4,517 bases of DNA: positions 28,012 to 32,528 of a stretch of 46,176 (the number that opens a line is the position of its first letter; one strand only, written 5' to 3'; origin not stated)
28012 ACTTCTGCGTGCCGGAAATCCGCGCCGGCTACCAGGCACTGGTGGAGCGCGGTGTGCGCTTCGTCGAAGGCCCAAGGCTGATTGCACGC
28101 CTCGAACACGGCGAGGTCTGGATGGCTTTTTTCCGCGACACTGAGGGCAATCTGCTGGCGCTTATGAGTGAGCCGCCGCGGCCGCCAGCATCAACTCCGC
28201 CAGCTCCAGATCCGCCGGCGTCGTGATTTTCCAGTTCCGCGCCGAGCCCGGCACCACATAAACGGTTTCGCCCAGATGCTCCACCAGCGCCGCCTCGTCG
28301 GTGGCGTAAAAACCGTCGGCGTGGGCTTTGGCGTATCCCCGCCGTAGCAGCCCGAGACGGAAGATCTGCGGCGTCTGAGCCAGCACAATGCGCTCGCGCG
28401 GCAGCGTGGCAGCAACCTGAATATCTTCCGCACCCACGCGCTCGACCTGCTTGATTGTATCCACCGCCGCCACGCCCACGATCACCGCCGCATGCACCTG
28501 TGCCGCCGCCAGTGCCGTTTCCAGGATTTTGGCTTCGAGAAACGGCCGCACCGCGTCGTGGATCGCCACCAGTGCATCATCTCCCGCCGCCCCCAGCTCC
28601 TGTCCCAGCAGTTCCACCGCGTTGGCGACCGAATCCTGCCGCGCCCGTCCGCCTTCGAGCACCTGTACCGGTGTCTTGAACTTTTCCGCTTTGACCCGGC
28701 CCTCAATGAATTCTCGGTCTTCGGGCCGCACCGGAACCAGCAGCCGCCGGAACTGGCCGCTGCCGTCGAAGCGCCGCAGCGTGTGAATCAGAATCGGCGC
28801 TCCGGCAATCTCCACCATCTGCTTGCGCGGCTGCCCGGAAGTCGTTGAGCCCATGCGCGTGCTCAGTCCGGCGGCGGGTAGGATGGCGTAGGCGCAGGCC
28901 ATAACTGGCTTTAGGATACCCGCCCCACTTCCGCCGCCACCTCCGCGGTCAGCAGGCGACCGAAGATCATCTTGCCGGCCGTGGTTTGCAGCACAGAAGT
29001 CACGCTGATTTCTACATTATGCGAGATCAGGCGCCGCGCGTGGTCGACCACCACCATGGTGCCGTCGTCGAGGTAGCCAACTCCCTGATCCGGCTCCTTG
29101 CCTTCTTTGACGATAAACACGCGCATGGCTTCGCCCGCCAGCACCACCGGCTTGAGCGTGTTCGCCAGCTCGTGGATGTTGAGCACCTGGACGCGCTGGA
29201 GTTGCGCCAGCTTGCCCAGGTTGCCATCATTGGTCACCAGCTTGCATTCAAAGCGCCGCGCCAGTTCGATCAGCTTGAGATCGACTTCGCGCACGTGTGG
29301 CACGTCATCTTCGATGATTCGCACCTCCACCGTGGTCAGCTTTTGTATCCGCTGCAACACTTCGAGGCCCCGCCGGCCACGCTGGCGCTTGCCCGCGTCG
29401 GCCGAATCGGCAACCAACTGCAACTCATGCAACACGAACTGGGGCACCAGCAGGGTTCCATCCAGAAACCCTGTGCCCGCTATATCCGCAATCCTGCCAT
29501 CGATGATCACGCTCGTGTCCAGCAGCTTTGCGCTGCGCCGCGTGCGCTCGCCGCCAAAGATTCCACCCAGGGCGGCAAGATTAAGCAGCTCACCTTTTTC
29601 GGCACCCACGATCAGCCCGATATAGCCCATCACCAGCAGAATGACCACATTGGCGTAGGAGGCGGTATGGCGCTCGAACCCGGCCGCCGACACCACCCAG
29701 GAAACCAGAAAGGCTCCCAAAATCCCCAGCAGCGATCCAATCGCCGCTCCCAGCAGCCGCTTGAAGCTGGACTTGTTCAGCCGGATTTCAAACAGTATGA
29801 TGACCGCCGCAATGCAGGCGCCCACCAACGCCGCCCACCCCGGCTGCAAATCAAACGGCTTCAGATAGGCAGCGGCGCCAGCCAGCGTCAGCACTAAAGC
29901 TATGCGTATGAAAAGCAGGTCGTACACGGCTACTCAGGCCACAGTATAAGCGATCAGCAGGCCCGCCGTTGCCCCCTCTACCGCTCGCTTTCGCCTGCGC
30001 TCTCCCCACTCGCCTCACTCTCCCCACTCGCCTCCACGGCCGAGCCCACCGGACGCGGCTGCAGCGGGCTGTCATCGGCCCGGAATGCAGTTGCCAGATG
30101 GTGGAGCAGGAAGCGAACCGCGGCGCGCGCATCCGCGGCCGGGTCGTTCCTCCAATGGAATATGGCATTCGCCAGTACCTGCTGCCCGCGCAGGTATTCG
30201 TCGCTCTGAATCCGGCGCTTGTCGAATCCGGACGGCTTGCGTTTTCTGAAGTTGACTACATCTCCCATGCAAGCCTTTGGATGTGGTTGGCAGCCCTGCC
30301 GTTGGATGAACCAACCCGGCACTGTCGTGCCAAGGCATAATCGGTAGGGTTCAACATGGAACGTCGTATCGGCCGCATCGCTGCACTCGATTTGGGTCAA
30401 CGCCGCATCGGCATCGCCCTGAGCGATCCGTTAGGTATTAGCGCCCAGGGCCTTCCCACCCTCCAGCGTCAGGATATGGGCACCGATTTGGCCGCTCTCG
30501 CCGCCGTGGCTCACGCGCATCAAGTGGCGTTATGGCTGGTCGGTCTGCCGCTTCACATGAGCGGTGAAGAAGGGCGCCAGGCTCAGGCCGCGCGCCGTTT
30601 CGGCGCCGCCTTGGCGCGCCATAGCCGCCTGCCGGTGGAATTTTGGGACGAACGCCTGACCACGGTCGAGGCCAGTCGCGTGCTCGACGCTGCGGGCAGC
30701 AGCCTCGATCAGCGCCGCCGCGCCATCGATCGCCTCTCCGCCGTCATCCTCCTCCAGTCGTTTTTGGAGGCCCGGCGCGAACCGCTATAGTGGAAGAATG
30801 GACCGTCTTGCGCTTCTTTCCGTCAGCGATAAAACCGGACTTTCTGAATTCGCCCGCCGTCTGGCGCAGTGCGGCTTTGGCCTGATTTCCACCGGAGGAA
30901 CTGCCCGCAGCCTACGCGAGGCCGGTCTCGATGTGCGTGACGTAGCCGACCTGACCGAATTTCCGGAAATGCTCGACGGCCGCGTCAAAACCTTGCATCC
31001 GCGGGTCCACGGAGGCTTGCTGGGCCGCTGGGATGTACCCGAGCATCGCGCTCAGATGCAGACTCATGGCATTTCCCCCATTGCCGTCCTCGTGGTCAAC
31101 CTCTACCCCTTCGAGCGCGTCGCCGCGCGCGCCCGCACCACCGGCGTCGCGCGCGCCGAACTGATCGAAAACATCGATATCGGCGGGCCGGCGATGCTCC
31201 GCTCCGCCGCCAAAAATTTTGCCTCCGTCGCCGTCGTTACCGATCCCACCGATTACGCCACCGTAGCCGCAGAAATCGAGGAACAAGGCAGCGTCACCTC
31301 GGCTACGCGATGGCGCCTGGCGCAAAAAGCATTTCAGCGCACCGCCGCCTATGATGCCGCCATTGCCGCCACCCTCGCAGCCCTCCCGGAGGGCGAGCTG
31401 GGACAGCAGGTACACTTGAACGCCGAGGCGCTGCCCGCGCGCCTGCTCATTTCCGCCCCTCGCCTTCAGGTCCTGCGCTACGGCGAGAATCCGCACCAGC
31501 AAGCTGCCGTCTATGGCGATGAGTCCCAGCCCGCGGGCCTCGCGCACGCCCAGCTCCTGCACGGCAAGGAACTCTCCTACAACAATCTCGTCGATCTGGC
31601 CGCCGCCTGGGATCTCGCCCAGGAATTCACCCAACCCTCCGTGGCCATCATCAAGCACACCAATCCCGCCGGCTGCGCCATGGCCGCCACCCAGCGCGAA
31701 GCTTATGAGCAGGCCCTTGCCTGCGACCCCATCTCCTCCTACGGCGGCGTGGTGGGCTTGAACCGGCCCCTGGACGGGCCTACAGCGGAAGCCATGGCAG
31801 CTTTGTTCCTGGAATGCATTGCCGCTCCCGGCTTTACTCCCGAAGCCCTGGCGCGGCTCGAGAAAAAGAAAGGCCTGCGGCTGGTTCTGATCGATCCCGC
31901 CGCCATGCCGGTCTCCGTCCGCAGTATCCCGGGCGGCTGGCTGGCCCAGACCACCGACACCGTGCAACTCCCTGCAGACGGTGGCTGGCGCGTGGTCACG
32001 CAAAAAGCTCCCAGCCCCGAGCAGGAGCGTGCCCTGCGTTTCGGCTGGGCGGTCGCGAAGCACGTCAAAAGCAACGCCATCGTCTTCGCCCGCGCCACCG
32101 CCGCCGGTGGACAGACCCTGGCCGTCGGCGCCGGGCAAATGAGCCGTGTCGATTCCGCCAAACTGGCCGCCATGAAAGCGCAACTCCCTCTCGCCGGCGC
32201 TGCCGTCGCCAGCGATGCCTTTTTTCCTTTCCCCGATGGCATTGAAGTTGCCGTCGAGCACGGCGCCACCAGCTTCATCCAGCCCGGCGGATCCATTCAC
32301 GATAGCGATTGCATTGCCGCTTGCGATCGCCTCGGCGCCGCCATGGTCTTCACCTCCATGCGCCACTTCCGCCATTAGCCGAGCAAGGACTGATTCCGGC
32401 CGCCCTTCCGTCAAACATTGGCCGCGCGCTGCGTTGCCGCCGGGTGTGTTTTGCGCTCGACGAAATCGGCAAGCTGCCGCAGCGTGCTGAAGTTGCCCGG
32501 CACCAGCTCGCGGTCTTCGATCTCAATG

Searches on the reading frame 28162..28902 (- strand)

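Call 17: search_protein_families(library=pfam, proteins=[window:28162-28902:-], max_evalue=0.00001)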
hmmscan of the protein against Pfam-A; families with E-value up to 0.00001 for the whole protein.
window:28162-28902:- (246 aa): 2 families
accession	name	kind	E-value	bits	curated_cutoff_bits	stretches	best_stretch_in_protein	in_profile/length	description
PF01128.25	IspD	-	2.9e-50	171.5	27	1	6-239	3-219/221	2-C-methyl-D-erythritol 4-phosphate cytidylyltransferase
PF12804.13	NTP_transf_3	-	8e-08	33.1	27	1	7-145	2-122/160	MobA-like NTP transferase domain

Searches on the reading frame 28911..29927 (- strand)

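Call 17: search_protein_families(library=pfam, proteins=[window:28911-29927:-], max_evalue=0.00001)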
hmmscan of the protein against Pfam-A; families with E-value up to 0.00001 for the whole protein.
window:28911-29927:- (338 aa): 1 family
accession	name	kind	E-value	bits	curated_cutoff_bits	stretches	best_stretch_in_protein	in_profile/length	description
PF01850.27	PIN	-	3.6e-09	37.7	23.6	1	135-241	2-118/120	PIN domain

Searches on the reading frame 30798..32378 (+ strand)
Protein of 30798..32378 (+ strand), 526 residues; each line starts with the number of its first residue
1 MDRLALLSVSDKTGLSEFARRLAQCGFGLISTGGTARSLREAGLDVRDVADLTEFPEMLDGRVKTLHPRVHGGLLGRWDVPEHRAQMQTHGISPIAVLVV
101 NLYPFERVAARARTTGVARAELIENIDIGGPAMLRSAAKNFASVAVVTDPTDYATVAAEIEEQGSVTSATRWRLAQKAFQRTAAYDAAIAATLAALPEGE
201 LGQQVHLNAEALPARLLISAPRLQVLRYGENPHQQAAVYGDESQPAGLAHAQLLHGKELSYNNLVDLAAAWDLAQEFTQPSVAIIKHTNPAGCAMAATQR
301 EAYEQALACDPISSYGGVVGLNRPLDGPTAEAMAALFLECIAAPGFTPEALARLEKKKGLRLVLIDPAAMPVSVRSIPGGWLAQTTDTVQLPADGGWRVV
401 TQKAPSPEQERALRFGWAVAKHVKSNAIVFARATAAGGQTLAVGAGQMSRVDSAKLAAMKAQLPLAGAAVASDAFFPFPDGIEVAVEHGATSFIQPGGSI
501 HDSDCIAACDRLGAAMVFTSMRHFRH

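Call 17: search_protein_families(library=pfam, proteins=[window:30798-32378:+], max_evalue=0.00001)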
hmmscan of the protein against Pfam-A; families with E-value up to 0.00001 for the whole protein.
window:30798-32378:+ (526 aa): 2 families
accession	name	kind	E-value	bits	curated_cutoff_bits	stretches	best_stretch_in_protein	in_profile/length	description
PF01808.24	AICARFT_IMPCHas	-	6.5e-112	374.4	25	1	137-460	1-311/311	AICARFT/IMPCHase bienzyme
PF02142.27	MGS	-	9.3e-21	74.2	24.1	1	15-131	2-93/94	MGS-like domain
